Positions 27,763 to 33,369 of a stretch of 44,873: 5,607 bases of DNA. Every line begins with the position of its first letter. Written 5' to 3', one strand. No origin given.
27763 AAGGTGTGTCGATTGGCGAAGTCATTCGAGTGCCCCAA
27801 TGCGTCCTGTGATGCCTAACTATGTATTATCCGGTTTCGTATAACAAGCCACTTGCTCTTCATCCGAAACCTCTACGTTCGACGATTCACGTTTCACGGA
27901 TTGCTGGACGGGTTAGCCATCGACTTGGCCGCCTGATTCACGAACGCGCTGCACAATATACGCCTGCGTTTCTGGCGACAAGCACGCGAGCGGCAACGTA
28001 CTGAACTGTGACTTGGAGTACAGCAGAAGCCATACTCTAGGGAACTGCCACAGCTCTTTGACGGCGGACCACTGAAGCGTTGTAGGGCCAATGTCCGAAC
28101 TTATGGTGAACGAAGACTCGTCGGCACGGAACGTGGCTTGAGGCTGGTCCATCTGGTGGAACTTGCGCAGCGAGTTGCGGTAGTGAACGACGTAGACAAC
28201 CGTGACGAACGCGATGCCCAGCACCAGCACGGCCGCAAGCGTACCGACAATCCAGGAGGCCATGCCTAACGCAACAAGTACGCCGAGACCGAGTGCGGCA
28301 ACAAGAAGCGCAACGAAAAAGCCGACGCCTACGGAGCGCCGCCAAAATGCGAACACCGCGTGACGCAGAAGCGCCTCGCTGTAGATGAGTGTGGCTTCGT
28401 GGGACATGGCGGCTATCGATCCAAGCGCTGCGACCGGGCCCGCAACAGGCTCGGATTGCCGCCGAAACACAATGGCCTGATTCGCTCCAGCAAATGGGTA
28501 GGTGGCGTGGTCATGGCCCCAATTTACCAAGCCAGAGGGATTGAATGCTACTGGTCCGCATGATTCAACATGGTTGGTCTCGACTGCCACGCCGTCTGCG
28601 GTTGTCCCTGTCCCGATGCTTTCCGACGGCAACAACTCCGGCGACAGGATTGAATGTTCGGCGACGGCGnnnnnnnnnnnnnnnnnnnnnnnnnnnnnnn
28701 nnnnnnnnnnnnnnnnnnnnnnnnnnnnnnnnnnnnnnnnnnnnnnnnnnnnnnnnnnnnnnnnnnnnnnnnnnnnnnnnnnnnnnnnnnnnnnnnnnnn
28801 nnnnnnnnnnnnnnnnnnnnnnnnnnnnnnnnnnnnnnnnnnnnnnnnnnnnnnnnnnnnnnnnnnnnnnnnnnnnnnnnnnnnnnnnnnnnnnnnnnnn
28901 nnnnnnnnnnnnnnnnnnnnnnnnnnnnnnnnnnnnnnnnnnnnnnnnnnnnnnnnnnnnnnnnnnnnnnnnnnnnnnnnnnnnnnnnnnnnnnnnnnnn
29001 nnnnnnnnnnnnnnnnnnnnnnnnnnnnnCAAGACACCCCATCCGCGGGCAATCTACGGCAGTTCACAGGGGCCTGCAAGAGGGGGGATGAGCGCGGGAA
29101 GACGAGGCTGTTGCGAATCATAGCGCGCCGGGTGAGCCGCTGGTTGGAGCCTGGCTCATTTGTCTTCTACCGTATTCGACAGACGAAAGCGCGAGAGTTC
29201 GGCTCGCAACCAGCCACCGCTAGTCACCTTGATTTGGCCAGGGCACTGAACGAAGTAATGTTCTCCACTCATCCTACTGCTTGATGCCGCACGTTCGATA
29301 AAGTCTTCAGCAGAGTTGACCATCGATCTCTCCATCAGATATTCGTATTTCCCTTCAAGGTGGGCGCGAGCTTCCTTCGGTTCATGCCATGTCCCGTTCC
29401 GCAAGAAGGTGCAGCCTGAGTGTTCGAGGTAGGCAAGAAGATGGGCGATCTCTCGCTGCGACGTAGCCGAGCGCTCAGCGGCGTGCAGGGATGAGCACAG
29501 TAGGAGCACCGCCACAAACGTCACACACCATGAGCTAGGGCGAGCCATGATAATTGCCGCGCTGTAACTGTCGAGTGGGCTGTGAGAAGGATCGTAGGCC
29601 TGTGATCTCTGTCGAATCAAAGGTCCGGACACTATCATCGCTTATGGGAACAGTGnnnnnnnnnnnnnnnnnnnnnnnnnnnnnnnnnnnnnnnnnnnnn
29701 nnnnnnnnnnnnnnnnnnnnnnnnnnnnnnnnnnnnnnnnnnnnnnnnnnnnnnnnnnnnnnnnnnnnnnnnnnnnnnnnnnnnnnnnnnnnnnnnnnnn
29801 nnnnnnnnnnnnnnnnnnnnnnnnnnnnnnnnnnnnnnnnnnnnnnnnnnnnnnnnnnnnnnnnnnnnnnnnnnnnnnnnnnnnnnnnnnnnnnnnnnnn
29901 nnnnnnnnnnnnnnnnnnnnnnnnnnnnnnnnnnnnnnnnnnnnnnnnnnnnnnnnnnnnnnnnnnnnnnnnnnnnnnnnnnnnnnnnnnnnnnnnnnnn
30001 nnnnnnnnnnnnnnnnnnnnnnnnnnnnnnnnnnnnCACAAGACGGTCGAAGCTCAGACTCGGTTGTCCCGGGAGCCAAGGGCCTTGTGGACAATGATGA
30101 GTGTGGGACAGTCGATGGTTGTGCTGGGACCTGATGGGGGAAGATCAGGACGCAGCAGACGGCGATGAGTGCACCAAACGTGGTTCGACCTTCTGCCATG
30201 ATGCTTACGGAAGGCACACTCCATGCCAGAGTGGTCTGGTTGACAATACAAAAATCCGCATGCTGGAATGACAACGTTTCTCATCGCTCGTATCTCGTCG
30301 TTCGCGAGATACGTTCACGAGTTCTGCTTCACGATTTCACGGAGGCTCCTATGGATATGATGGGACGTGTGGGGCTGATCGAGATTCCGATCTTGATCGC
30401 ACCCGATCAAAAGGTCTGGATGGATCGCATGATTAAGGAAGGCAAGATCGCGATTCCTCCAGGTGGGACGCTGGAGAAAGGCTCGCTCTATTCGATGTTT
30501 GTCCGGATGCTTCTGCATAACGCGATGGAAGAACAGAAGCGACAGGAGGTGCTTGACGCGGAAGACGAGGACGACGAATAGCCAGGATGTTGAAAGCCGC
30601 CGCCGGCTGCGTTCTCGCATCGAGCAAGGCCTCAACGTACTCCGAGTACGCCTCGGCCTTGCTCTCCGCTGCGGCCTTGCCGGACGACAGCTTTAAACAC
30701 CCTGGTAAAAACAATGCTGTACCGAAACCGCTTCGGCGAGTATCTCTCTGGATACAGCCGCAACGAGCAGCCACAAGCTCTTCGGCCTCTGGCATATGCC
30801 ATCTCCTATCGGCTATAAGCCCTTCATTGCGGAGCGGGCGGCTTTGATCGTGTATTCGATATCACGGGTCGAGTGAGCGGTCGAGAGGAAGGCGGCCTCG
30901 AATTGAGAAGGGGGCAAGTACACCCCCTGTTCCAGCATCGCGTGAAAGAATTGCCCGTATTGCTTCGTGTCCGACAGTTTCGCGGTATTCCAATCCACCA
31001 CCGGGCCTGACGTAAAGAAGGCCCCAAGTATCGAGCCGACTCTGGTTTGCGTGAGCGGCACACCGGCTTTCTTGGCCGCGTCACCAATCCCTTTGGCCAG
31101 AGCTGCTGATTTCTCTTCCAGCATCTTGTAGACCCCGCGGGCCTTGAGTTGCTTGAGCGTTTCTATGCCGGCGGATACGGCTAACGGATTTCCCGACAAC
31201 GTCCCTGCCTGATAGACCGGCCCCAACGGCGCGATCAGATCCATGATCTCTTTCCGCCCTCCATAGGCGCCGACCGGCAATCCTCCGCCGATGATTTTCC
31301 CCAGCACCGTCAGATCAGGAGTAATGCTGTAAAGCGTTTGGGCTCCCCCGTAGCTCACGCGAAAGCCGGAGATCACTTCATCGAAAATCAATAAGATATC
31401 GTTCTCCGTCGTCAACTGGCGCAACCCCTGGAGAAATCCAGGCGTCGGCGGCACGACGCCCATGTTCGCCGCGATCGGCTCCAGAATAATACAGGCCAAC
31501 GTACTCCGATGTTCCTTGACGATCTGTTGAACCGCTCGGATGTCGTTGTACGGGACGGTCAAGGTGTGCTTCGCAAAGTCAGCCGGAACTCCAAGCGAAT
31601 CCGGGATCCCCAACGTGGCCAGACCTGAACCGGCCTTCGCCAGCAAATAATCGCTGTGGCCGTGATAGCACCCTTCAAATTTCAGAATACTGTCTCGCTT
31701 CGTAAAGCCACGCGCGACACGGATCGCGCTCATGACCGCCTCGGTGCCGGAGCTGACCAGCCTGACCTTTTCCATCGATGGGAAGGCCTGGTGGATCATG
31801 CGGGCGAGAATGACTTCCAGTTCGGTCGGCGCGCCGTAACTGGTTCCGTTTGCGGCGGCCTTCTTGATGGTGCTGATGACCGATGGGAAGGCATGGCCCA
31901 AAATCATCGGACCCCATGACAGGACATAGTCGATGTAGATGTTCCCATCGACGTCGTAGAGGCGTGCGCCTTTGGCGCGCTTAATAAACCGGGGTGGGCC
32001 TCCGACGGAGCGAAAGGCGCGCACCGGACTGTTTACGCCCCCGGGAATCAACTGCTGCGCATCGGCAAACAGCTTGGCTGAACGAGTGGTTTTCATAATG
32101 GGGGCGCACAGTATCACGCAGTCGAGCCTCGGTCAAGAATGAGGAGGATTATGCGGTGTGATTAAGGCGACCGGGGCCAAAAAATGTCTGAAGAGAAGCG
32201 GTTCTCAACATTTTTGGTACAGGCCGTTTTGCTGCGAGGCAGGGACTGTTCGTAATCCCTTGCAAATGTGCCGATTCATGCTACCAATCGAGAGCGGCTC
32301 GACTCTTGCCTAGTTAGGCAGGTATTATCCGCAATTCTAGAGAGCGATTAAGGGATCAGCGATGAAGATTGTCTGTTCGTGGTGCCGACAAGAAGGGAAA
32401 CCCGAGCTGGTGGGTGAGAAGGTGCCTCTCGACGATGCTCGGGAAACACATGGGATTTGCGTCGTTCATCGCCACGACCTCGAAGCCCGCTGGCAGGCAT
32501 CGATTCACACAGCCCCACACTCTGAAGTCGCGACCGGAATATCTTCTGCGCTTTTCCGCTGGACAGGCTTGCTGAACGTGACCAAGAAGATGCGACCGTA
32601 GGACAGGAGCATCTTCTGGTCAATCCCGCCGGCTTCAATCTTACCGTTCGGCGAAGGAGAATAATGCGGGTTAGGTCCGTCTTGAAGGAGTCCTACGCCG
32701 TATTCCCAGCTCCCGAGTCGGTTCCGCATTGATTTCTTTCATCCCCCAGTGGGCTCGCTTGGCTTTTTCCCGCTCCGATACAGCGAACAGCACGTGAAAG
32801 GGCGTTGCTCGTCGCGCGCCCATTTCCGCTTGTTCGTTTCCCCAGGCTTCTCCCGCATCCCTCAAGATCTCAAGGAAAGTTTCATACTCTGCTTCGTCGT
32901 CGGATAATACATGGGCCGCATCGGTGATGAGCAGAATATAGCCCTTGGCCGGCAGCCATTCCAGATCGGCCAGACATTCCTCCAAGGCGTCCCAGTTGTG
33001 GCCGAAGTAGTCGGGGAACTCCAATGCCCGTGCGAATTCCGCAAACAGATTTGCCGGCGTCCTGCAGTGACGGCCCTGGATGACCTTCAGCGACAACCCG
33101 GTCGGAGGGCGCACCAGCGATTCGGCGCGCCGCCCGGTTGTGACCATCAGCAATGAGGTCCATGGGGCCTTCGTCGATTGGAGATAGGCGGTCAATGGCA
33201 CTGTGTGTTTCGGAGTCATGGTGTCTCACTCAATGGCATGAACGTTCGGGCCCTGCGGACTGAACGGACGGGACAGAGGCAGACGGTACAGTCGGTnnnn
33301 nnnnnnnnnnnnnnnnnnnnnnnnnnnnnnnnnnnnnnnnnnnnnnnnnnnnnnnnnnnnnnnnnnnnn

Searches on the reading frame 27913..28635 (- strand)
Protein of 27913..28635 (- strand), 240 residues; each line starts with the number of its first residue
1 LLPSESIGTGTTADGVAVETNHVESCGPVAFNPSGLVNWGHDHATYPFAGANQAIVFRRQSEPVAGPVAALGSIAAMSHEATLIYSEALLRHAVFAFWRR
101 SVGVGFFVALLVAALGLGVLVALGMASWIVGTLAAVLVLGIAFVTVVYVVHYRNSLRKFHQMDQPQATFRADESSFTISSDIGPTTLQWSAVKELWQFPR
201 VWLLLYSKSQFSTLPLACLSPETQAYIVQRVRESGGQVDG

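Call 22: search_protein_families(library=pfam, proteins=[window:27913-28635:-], max_evalue=0.00001)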
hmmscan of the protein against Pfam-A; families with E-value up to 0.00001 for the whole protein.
window:27913-28635:- (240 aa): 1 family
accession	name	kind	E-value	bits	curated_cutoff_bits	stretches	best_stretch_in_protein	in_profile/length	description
PF14317.12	YcxB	-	1e-07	32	23.3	1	172-224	2-54/61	YcxB-like protein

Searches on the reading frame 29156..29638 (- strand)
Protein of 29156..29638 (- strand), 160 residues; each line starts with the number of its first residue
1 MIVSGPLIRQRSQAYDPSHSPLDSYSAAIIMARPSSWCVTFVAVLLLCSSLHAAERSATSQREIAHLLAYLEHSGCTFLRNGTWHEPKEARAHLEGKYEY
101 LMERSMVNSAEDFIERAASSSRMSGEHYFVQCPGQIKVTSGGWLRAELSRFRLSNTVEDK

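Call 22: search_protein_families(library=pfam, proteins=[window:29156-29638:-], max_evalue=0.00001)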
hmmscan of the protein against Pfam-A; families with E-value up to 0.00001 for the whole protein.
window:29156-29638:- (160 aa): 1 family
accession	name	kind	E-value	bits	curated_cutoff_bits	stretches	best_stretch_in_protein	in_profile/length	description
PF17263.7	DUF5329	-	4.8e-34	116.9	27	1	60-152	3-95/95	Family of unknown function (DUF5329)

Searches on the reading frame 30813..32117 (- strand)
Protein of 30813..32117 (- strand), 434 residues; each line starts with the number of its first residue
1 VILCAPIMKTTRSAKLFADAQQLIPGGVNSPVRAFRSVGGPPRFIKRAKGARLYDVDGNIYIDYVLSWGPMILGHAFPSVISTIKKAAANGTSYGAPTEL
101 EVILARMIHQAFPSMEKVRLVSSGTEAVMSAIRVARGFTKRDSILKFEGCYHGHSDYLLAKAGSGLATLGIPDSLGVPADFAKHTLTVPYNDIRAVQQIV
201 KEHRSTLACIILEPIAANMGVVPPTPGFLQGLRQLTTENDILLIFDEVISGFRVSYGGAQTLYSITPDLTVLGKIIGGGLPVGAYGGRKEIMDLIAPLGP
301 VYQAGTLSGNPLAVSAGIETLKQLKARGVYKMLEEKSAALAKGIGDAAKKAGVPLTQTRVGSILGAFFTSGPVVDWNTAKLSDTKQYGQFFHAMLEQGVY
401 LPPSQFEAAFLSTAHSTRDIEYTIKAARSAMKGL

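Call 22: search_protein_families(library=pfam, proteins=[window:30813-32117:-], max_evalue=0.00001)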
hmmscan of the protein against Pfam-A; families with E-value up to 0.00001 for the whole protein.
window:30813-32117:- (434 aa): 1 family
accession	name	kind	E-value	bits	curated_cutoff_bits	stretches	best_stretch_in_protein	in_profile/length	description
PF00202.27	Aminotran_3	-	1.5e-70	238.3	30.5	1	42-403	10-373/403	Aminotransferase class-III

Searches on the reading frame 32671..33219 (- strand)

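Call 3: search_protein_families(library=pfam, proteins=[window:32671-33219:-], max_evalue=0.1)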
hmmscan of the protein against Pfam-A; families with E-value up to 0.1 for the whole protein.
window:32671-33219:- (182 aa): 1 family
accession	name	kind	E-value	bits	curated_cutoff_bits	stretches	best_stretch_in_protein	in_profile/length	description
PF01337.24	Barstar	-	8.1e-29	99.9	23.4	1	46-135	5-85/96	Barstar (barnase inhibitor)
